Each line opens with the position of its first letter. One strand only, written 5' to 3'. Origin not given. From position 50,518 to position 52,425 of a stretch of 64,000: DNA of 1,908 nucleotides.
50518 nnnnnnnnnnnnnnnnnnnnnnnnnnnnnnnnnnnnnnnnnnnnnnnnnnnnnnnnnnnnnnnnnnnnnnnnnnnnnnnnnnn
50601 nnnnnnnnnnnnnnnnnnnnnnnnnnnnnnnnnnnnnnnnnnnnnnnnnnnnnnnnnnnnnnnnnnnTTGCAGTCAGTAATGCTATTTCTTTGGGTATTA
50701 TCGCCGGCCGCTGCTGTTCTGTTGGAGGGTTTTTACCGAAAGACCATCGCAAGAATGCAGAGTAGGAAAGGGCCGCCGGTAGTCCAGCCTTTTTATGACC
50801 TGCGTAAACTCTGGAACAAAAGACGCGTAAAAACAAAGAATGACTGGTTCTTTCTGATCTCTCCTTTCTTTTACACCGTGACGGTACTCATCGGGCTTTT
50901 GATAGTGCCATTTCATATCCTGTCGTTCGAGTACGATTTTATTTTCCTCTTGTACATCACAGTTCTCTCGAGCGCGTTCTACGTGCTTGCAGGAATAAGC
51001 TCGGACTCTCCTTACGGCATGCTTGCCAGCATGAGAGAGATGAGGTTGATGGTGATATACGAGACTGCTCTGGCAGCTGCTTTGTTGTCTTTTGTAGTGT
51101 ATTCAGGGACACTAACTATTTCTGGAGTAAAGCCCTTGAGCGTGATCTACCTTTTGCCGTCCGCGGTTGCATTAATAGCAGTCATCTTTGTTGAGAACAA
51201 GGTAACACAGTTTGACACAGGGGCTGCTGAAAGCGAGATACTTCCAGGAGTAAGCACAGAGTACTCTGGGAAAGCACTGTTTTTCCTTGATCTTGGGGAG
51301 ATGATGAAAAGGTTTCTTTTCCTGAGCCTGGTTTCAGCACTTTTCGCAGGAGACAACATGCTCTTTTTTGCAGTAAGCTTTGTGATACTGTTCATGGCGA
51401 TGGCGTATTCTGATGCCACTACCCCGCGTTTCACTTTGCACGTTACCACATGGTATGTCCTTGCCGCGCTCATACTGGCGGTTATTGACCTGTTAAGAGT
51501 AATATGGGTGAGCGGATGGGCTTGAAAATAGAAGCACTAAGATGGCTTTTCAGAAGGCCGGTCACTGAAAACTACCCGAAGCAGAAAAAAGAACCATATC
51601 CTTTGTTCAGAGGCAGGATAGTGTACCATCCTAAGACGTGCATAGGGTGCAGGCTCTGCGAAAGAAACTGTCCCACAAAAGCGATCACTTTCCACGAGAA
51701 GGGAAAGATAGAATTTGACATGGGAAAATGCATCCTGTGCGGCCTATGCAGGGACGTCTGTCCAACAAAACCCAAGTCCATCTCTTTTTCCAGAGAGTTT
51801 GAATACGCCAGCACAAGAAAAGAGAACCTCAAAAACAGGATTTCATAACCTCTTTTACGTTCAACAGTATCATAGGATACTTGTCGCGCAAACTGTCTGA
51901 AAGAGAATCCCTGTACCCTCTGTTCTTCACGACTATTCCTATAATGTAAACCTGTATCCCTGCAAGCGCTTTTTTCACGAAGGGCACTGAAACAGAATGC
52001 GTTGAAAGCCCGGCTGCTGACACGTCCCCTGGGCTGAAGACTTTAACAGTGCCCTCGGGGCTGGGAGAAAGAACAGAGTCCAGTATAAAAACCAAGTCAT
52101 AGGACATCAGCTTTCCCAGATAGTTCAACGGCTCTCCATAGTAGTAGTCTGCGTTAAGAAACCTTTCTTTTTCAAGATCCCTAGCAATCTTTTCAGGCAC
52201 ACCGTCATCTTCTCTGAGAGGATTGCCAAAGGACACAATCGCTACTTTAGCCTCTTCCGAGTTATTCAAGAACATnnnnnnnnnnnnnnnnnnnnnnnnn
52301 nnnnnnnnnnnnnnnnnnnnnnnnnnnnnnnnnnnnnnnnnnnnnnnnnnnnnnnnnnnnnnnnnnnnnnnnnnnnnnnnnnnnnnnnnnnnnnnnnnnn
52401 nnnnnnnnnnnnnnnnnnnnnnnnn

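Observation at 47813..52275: Minimal group-4 (Ech/Mbh-type) [NiFe] hydrogenase cluster with dedicated HycI protease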

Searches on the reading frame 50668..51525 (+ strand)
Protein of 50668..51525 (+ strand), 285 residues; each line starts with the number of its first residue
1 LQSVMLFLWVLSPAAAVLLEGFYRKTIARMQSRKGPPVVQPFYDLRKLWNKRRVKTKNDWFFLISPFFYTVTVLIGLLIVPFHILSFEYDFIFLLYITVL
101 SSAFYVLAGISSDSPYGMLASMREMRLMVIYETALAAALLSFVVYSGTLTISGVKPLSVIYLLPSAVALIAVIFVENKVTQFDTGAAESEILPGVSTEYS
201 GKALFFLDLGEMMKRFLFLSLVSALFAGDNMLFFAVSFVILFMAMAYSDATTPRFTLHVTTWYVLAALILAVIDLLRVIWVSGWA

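Call 3: search_protein_families(library=pfam, proteins=[window:50668-51525:+], max_evalue=0.01)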
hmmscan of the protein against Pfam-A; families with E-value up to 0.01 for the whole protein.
window:50668-51525:+ (285 aa): 1 family
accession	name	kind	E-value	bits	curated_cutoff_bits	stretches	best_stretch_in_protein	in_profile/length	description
PF00146.26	NADHdh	-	2e-46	159.2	27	1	5-271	4-292/298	NADH dehydrogenase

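Call 4: search_protein_families(library=ncbifam, proteins=[window:50668-51525:+], max_evalue=0.01)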
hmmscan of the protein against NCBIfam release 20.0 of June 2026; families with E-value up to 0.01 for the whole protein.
window:50668-51525:+ (285 aa): 7 families
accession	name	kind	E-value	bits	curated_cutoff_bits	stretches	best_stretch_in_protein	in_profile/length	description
NF004741.0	PRK06076.1-2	equivalog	1.6e-23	83.4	305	1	7-265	26-318/337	NADH-quinone oxidoreductase subunit NuoH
NF004745.0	PRK06076.1-6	equivalog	7.3e-17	61.6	450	1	2-273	18-302/341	NADH-quinone oxidoreductase subunit NuoH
NF004743.0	PRK06076.1-4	equivalog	1.3e-15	57.2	494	1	4-229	21-270/433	NADH-quinone oxidoreductase subunit NuoH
NF004740.0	PRK06076.1-1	equivalog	7e-14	52.1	399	1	2-244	17-274/325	NADH-quinone oxidoreductase subunit NuoH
NF004742.0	PRK06076.1-3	equivalog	1.4e-13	50.8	531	1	21-239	44-290/356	NADH-quinone oxidoreductase subunit NuoH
NF004744.0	PRK06076.1-5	equivalog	3.8e-11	42.7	542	1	16-259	44-309/372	NADH-quinone oxidoreductase subunit NuoH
NF040610.1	F420_dehyd_FpoH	exception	1.7e-09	37.5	475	1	16-243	27-280/339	F420H2 dehydrogenase subunit FpoH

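Call 76: search_solved_structures(query=window:50668-51525:+, max_evalue=0.00001, show_alignments=2)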
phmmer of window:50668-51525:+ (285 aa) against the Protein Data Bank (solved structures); distinct sequences matched with E-value up to 0.00001: 33.
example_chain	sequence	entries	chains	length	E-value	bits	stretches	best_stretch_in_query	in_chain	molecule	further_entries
6cfw_M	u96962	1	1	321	4.8e-22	82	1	7-226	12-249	Mbh13 NADH dehydrogenase subunit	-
7z0s_D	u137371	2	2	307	2.2e-17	66.7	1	14-246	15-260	Formate hydrogenlyase subunit 4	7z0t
8b9z_H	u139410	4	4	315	5.8e-16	62.1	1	3-258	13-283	NADH-ubiquinone oxidoreductase chain 1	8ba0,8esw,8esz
7zm7_1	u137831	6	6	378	1e-13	54.7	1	21-237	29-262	NADH-ubiquinone oxidoreductase chain 1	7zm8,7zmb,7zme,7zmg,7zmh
6gcs_1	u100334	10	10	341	1.7e-13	54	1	5-246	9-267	ND1 SUBUNIT (NU1M) | Subunit NU1M of NADH:Ubiquinone Oxidoreductase (Complex I) | NADH-ubiquinone oxidoreductase chain 1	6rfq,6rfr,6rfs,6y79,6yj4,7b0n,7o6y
6h8k_1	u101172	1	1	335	2.3e-13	53.6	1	5-246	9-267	NADH-ubiquinone oxidoreductase chain 1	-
7ar7_H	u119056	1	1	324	4.2e-13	52.7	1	17-229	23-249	NADH-ubiquinone oxidoreductase chain 1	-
7aqq_H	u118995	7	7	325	4.2e-13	52.7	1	17-229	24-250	NADH-ubiquinone oxidoreductase chain 1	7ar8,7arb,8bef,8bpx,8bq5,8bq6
9f5x_Q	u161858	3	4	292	4.9e-13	52.5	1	22-257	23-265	NADH-ubiquinone oxidoreductase chain 1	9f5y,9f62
7a23_H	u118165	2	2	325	4.9e-13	52.5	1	17-229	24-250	Nad1m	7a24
8e73_1M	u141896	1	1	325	8.8e-13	51.7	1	17-229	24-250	Nad1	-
5lc5_H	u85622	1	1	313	1.2e-12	51.2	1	5-256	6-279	NADH-ubiquinone oxidoreductase chain 1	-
5ldw_H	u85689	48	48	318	1.4e-12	51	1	5-256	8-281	NADH-ubiquinone oxidoreductase chain 1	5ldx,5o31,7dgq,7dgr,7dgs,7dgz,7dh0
9w2u_H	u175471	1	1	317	1.5e-12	51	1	5-256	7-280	NADH-ubiquinone oxidoreductase chain 1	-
6x89_1M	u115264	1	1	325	2.7e-12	50.1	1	17-228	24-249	NU1M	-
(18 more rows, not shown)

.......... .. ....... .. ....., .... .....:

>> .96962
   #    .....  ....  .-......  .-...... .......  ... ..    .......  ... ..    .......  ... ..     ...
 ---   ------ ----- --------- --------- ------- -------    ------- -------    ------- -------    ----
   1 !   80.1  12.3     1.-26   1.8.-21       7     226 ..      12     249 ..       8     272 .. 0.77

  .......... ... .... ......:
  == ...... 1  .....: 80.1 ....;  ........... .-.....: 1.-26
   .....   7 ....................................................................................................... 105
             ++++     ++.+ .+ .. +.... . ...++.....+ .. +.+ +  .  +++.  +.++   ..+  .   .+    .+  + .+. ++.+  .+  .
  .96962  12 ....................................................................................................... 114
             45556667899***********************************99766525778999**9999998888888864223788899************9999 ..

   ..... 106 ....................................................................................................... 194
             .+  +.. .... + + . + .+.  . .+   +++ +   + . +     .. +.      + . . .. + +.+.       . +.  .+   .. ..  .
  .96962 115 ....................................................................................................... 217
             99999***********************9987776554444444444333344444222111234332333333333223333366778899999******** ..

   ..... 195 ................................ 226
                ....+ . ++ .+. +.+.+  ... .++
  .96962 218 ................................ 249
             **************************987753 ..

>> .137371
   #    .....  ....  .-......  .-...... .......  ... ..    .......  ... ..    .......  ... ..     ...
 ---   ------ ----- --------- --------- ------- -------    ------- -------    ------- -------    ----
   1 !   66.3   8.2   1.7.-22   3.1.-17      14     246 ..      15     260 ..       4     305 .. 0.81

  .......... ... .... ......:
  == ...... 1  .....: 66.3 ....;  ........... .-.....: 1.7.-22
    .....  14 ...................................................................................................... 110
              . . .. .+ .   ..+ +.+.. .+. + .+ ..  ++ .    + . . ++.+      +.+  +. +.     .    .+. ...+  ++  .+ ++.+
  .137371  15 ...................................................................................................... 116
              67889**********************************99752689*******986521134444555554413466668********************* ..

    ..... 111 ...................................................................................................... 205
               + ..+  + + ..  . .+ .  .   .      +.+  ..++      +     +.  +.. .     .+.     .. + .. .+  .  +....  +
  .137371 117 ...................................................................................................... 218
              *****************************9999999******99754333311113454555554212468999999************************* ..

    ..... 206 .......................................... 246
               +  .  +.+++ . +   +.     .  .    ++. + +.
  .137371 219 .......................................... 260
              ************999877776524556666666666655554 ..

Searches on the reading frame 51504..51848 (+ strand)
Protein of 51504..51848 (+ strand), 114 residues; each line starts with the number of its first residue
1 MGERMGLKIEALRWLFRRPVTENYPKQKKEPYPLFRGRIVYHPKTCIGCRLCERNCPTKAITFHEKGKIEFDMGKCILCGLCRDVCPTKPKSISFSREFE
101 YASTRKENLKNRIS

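Call 3: search_protein_families(library=pfam, proteins=[window:51504-51848:+], max_evalue=0.01)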
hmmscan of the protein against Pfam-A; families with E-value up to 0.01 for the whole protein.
window:51504-51848:+ (114 aa): 16 families
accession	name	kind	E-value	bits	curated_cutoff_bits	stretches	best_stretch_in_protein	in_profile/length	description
PF00037.32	Fer4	-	5.1e-14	51.8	21.1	2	39-62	1-24/24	4Fe-4S binding domain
PF12838.12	Fer4_7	-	4.4e-12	46.7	27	1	45-89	1-51/52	4Fe-4S dicluster domain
PF13237.11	Fer4_10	-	3.6e-11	43.3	25.5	2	39-87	2-53/53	4Fe-4S dicluster domain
PF12797.12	Fer4_2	-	5.9e-11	42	24.5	2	68-88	2-22/22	4Fe-4S binding domain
PF12837.12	Fer4_6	-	4.3e-10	39.5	25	2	43-61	6-24/24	4Fe-4S binding domain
PF14697.11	Fer4_21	-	1.5e-09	38.3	35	1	43-88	5-53/59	4Fe-4S dicluster domain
PF13187.11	Fer4_9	-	3.7e-08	33.7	27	1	46-89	2-50/52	4Fe-4S dicluster domain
PF13484.11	Fer4_16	-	7.5e-07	30.3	30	1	45-66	1-21/66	4Fe-4S double cluster binding domain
PF13183.11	Fer4_8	-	1e-06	29.6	27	1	73-93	2-17/68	4Fe-4S dicluster domain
PF12800.12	Fer4_4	-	2.6e-06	27.7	24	1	74-88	2-16/17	4Fe-4S binding domain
PF12798.12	Fer4_3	-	4.9e-06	27.4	27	0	76-88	1-13/15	4Fe-4S binding domain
PF13459.11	Fer4_15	-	8.7e-06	26.8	22.4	0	69-88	1-20/66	4Fe-4S single cluster domain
PF13534.11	Fer4_17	-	5.5e-05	24.1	22.2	1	70-88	40-58/61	4Fe-4S dicluster domain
PF17179.9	Fer4_22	-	0.00017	22.8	27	0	75-88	1-14/95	4Fe-4S dicluster domain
PF25160.1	LdpA_Fe-S-bd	-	0.00063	19.9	27.6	1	49-89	6-41/49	LdpA Fe-S cluster-binding domain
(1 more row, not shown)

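Call 4: search_protein_families(library=ncbifam, proteins=[window:51504-51848:+], max_evalue=0.01)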
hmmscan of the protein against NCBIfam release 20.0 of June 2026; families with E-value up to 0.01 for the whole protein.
window:51504-51848:+ (114 aa): 96 families (the best 25 are shown)
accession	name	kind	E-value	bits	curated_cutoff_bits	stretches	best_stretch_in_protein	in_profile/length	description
NF006221.0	PRK08348.1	subfamily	6.1e-23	81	124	1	10-106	9-105/136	NADH-plastoquinone oxidoreductase subunit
TIGR01971.1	NuoI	subfamily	1.4e-22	79.5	113.05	1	12-109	6-114/121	NADH-quinone oxidoreductase, chain I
NF009053.0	PRK12387.1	subfamily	6.3e-21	74.9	204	1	19-112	13-109/180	formate hydrogenlyase complex iron-sulfur subunit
NF004537.0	PRK05888.1-3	equivalog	2.7e-20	72.8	163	1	11-109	30-146/204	NADH-quinone oxidoreductase subunit NuoI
NF006076.0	PRK08222.1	equivalog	1.5e-16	60.7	270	1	21-112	15-109/181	hydrogenase 4 subunit H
NF004539.0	PRK05888.1-5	equivalog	4.5e-16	58.9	225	1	11-109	23-133/162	NADH-quinone oxidoreductase subunit NuoI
NF004545.0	PRK05888.3-1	equivalog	6.4e-16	58.4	229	1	12-107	34-137/154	NADH-quinone oxidoreductase subunit NuoI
NF004543.0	PRK05888.2-5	equivalog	6.7e-16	58.4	243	1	11-107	26-129/217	NADH-quinone oxidoreductase subunit NuoI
NF004540.0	PRK05888.2-1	equivalog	4.9e-15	55.3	215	1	6-110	7-120/139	NADH-quinone oxidoreductase subunit NuoI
NF004541.0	PRK05888.2-2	equivalog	8.8e-15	54.9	217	1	20-89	37-109/168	NADH-quinone oxidoreductase subunit NuoI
NF010590.0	PRK13984.1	equivalog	2e-14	52.7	946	1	9-107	15-122/611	putative oxidoreductase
NF004538.0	PRK05888.1-4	equivalog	2.2e-14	53.4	135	1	6-108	19-132/162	NADH-quinone oxidoreductase subunit NuoI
TIGR00403.1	ndhI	equivalog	8.7e-14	51.5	302.35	1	12-109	30-135/183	NAD(P)H-quinone oxidoreductase subunit I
NF004536.0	PRK05888.1-1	equivalog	1.5e-13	50.4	212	1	14-109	23-130/180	NADH-quinone oxidoreductase subunit NuoI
NF040612.1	F420_dehyd_FpoI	exception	2.5e-12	46.8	180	1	10-92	8-100/135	F420H2 dehydrogenase subunit FpoI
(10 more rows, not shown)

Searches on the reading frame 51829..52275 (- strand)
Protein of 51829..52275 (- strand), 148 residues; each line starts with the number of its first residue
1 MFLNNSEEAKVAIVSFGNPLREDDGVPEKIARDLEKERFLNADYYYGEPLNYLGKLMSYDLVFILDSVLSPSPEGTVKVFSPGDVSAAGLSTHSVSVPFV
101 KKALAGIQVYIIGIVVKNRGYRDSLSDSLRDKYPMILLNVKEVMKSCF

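Call 3: search_protein_families(library=pfam, proteins=[window:51829-52275:-], max_evalue=0.01)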
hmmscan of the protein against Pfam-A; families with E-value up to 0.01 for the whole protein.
window:51829-52275:- (148 aa): 1 family
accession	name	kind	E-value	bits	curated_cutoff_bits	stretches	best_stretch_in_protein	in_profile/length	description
PF01750.23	HycI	-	0.0017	18.6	23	1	49-119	26-103/130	Hydrogenase maturation protease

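Call 4: search_protein_families(library=ncbifam, proteins=[window:51829-52275:-], max_evalue=0.01)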
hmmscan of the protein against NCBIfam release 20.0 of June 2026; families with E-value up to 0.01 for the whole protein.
window:51829-52275:- (148 aa): 2 families
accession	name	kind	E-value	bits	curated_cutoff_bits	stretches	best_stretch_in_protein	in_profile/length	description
TIGR00072.1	hydrog_prot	superfamily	4.7e-15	55.8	47.45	1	13-139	2-140/145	hydrogenase maturation protease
TIGR00142.1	hycI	equivalog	0.00011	22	119.1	1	13-135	3-133/146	hydrogenase maturation peptidase HycI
